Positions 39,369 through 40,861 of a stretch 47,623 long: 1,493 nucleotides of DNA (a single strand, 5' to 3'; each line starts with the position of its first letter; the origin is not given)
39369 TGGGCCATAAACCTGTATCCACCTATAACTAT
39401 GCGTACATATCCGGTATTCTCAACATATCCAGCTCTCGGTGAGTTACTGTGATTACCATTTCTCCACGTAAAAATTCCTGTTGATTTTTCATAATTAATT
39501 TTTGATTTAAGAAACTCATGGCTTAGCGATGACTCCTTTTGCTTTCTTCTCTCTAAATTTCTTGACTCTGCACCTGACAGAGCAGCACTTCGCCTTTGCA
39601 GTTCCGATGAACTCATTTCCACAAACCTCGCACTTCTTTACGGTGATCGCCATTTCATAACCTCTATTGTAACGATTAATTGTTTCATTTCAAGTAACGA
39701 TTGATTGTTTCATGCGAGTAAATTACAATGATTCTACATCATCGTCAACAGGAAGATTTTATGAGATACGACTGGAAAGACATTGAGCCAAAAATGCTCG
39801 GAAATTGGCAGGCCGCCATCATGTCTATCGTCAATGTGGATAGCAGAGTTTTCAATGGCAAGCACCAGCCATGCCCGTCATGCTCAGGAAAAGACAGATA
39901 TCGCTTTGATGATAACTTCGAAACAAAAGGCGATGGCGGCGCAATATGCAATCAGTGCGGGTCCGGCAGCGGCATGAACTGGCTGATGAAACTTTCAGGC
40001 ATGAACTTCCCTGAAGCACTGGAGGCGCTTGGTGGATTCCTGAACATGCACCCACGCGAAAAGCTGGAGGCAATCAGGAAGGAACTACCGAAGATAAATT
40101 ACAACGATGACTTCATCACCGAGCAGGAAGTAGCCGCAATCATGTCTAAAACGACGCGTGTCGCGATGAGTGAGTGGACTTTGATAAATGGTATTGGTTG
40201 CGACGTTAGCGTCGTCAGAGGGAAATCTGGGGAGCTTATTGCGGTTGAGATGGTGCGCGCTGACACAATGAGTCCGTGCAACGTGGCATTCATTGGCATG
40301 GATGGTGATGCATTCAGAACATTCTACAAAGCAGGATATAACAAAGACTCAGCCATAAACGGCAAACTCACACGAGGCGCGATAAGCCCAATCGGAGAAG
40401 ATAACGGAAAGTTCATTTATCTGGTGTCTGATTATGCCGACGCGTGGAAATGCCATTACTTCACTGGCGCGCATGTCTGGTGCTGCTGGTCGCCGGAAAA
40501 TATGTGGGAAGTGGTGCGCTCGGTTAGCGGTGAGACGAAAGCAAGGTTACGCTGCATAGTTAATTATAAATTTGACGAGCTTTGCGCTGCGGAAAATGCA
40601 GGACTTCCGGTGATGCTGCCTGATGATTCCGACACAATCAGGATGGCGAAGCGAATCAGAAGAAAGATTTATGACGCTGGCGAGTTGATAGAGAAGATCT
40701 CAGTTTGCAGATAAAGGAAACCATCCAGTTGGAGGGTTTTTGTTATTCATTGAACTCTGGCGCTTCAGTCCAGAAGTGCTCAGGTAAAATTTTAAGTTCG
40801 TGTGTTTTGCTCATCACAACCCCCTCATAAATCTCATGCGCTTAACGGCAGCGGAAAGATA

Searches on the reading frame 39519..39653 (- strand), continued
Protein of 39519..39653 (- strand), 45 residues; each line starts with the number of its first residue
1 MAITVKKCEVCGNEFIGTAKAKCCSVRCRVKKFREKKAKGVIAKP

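Call 68: find_encoding_contigs(protein=P0001, flank=1500, max_places=3)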
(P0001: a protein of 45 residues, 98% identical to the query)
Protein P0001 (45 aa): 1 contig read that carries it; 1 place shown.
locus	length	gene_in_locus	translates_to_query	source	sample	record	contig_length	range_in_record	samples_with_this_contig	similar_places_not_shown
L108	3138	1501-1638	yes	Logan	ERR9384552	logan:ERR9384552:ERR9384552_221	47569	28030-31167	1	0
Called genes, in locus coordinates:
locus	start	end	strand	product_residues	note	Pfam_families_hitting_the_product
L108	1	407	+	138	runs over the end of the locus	-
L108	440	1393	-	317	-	PF08273:Zn_Ribbon_Prim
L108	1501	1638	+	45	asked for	-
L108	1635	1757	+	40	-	-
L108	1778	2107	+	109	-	PF13392:HNH_3, PF00847:AP2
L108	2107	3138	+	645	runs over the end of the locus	PF00271:Helicase_C, PF24463:DUF7577 (faint)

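Call 79: search_protein_families(library=pfam, proteins=[P0004, P0005, P0006, P0008, P0012, P0013, P0020, P0062, P0024, P0029], max_evalue=0.01)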
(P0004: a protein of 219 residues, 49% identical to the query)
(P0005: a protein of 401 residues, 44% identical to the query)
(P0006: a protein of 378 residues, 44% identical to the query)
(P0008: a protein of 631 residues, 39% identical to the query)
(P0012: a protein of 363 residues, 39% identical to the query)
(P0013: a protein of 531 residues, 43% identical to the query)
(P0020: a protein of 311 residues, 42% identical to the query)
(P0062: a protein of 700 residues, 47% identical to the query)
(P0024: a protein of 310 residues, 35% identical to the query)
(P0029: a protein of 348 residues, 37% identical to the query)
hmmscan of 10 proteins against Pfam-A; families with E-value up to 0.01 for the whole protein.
P0004 (219 aa): 2 families
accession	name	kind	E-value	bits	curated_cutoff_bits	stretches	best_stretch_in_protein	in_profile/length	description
PF21344.3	Zn_ribbon_LysW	-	0.001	19.1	27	0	8-23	23-38/46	Alpha-aminoadipate carrier protein LysW-like, globular domain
PF24460.1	DUF7575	-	0.0025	17.6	28.5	0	90-98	20-28/28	Domain of unknown function (DUF7575)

P0005 (401 aa): 3 families
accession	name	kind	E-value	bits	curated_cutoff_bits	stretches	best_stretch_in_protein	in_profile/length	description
PF09889.16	DUF2116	-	1e-12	48.3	26.8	1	144-181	4-39/59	Probable treble clef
PF05766.18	NinG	-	0.0027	18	25.4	0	317-344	7-34/193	Bacteriophage Lambda NinG protein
PF18658.7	zf-C2H2_12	-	0.0067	16.5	27.3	1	177-203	2-29/64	Spin-doc zinc-finger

P0006 (378 aa): 5 families
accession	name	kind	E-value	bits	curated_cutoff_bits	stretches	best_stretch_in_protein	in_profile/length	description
PF12855.13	Ecl1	-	5.6e-13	50.8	28.3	3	90-119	8-36/170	TORC1 inhibitor Ecl family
PF13913.12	zf-C2HC_2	-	4.1e-06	26.8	27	0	87-99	2-14/25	zinc-finger of a C2HC-type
PF05766.18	NinG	-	2e-05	25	25.4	0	127-152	6-31/193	Bacteriophage Lambda NinG protein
PF06170.17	DUF983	-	0.0001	23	22.6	0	205-220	7-22/85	Protein of unknown function (DUF983)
PF24460.1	DUF7575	-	0.0052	16.5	28.5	0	162-173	4-15/28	Domain of unknown function (DUF7575)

P0008 (631 aa): 8 families
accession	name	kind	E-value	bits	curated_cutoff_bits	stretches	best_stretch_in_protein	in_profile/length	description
PF09889.16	DUF2116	-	1.4e-20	73.4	26.8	3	7-38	4-34/59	Probable treble clef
PF12855.13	Ecl1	-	1.6e-16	62.3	28.3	3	172-197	8-32/170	TORC1 inhibitor Ecl family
PF04640.20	PLATZ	-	2.8e-15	57.1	25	1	329-372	31-77/79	PLATZ transcription factor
PF18912.6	DZR_2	-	0.00016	21.8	27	0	349-369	35-53/56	Double zinc ribbon domain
PF14369.11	Zn_ribbon_19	-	0.00059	20.4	30.8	0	471-484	18-32/35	zinc-ribbon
PF13248.11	Zn_ribbon_3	-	0.0019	18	27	0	473-492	2-19/26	zinc-ribbon domain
PF19474.4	DUF6011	-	0.0047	16.9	26.6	0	350-363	8-21/37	Family of unknown function (DUF6011)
PF01753.24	zf-MYND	-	0.0088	16.5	22.7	1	96-127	1-37/39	MYND finger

P0012 (363 aa): 4 families
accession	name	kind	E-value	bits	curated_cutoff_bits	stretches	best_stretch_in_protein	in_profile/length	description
PF05766.18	NinG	-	0.00013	22.3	25.4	0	211-266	3-58/193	Bacteriophage Lambda NinG protein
PF09889.16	DUF2116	-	0.00073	19.9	26.8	0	5-43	4-37/59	Probable treble clef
PF14369.11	Zn_ribbon_19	-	0.0035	17.9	30.8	0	5-15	22-32/35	zinc-ribbon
PF14445.12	Prok-RING_2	-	0.0098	16.5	22.4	0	95-106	20-31/56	Prokaryotic RING finger family 2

P0013 (531 aa): 4 families
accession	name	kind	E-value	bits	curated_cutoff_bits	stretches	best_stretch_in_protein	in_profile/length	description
PF18912.6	DZR_2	-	6.7e-10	39.1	27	1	355-384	4-31/56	Double zinc ribbon domain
PF24445.1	DUF7564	-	1.2e-06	29.2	32.2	1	359-402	6-51/76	Family of unknown function (DUF7564)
PF07191.17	Zn_ribbon_6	-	0.0015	18.9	25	0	376-430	2-38/67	Double zinc ribbon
PF01155.25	HypA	-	0.0018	18.7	28.9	0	406-435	72-100/112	Hydrogenase/urease nickel incorporation, metallochaperone, hypA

P0020 (311 aa): 5 families
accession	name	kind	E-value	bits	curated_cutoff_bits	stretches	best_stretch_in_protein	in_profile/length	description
PF05766.18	NinG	-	3.9e-12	46.8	25.4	2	98-146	7-61/193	Bacteriophage Lambda NinG protein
PF12855.13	Ecl1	-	2.8e-09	38.7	28.3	1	231-256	8-32/170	TORC1 inhibitor Ecl family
PF13465.12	zf-H2C2_2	-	7.5e-06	26.5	40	0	97-108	14-25/26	Zinc-finger double domain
PF09889.16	DUF2116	-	1.6e-05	25.2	26.8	0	98-138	4-41/59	Probable treble clef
PF18912.6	DZR_2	-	0.0093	16.2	27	1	93-124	3-30/56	Double zinc ribbon domain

P0062 (700 aa): 1 family
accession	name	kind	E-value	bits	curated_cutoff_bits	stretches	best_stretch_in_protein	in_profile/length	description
PF24308.1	DUF7487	-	1.4e-20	74.6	27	1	326-410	2-86/220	Family of unknown function (DUF7487)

P0024 (310 aa): 2 families
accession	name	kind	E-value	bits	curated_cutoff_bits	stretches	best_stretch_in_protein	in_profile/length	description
PF09889.16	DUF2116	-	1.8e-06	28.3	26.8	1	253-286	4-35/59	Probable treble clef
PF03107.22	C1_2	-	6.6e-05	23.6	26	0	248-277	13-41/48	C1 domain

P0029 (348 aa): 5 families
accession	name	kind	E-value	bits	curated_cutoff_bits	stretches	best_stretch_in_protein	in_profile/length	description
PF13913.12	zf-C2HC_2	-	1.1e-09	38.1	27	1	58-71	3-16/25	zinc-finger of a C2HC-type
PF12855.13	Ecl1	-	7e-09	37.4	28.3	1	60-87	8-34/170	TORC1 inhibitor Ecl family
PF05766.18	NinG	-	2.8e-05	24.5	25.4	1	190-237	7-54/193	Bacteriophage Lambda NinG protein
PF24324.1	MYND_ZMYND11_ZMYD8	-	0.00013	22.3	27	0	159-176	15-32/35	ZMYND11/ZMYD8, MYND zinc finger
PF09889.16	DUF2116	-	0.0013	19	26.8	0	147-187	6-44/59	Probable treble clef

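Call 82: find_related_loci(query=A2, collection=genome_contigs, flank=1200)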
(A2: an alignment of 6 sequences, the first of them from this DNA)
Query A2 (40 aa) in genome_contigs; peptide patterns used: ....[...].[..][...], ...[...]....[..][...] (x = any residue, [..] = any of these).
600 stretches matched a pattern, but none encodes a relative of the query by tblastn (E <= 1e-3).

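Call 83: find_related_loci(query=A1, collection=metagenome_contigs, flank=1000)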
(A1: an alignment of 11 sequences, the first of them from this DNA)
Query A1 (45 aa) in metagenome_contigs; peptide patterns used: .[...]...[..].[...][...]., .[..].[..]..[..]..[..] (x = any residue, [..] = any of these).
600 stretches matched a pattern (row limit reached: there are more); 17 encode a relative of the query (tblastn E <= 1e-3); 17 distinct loci.
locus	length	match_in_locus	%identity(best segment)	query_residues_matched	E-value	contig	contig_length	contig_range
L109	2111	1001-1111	84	1-37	4e-17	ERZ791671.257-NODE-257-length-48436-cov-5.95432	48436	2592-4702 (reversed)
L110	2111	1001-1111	89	1-37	7e-17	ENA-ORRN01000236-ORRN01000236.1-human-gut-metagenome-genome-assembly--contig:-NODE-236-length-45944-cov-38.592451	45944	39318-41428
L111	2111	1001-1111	86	1-37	1e-16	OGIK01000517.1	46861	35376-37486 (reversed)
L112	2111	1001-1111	81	1-37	5e-16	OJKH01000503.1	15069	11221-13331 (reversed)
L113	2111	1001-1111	65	1-37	1e-11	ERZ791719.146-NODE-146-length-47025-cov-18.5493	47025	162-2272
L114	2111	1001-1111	59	1-37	5e-11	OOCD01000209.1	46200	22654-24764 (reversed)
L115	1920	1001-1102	68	1-34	4e-11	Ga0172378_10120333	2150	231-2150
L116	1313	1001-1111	51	3-39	1e-9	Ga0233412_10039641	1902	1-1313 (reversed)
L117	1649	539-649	51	3-39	1e-9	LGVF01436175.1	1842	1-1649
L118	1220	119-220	59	1-34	6e-9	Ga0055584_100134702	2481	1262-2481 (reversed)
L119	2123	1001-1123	46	1-41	7e-8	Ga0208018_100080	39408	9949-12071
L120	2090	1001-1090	57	1-30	1e-7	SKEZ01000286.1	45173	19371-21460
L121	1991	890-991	50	3-36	8e-7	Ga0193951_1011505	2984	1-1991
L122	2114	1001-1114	53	3-38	1e-6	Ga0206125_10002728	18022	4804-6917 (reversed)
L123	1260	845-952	53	1-34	1e-6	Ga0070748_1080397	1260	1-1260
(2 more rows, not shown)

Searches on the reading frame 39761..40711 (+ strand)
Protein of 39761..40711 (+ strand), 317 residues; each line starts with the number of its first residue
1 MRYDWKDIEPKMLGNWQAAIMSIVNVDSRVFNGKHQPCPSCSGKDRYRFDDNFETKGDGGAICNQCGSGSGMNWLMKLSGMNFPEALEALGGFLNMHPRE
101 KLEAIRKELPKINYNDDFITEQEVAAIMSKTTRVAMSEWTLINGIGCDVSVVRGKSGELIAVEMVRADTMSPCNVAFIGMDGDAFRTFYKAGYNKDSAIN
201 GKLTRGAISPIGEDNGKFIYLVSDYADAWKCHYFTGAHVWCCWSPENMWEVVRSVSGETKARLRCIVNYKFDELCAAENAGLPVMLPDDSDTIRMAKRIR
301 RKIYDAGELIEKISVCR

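Call 12: find_related_loci(query=window:39761-40711:+, collection=viral_contigs, flank=4000)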
Query window:39761-40711:+ (317 aa) in viral_contigs; peptide patterns used: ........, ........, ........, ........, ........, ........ (x = any residue, [..] = any of these).
57 stretches matched a pattern; 57 encode a relative of the query (tblastn E <= 1e-3); 55 distinct loci.
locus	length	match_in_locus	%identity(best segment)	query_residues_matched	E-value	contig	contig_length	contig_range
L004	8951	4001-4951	96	1-317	0e+0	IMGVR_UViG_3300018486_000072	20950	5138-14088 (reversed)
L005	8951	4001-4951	96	1-317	0e+0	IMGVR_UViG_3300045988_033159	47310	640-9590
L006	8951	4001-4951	95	1-317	0e+0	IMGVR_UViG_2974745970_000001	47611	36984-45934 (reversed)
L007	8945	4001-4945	95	1-315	0e+0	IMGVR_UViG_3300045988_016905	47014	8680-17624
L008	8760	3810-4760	94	1-317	0e+0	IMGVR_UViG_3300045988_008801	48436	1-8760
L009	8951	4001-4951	94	1-317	0e+0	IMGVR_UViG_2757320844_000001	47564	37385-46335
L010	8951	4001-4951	94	1-317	0e+0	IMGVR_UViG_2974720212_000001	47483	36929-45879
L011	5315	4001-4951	94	1-317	0e+0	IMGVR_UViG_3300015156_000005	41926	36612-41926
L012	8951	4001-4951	94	1-317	0e+0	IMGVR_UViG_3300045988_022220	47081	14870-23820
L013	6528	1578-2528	94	1-317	0e+0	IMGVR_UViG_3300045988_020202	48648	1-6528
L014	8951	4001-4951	94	1-317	0e+0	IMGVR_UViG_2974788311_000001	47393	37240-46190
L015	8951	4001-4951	93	1-317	0e+0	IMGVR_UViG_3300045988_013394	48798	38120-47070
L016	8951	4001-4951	92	1-317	0e+0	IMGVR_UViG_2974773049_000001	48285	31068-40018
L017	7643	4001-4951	92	1-317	0e+0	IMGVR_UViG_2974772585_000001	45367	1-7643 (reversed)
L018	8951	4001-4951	92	1-317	0e+0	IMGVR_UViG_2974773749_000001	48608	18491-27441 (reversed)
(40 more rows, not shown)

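Call 27: search_protein_families(library=pfam, proteins=[window:39761-40711:+], max_evalue=1)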
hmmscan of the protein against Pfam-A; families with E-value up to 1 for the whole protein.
window:39761-40711:+ (317 aa): 3 families
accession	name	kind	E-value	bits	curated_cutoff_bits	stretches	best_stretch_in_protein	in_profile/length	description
PF08273.17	Zn_Ribbon_Prim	-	3.5e-12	46.8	23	1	33-72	1-37/37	Zinc-binding domain of primase-helicase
PF14354.12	Lar_restr_allev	-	0.026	15.2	28.6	1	35-68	3-33/58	Restriction alleviation protein Lar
PF14427.12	Pput2613-deam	-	0.11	12.8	25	1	25-46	63-84/118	Pput_2613-like deaminase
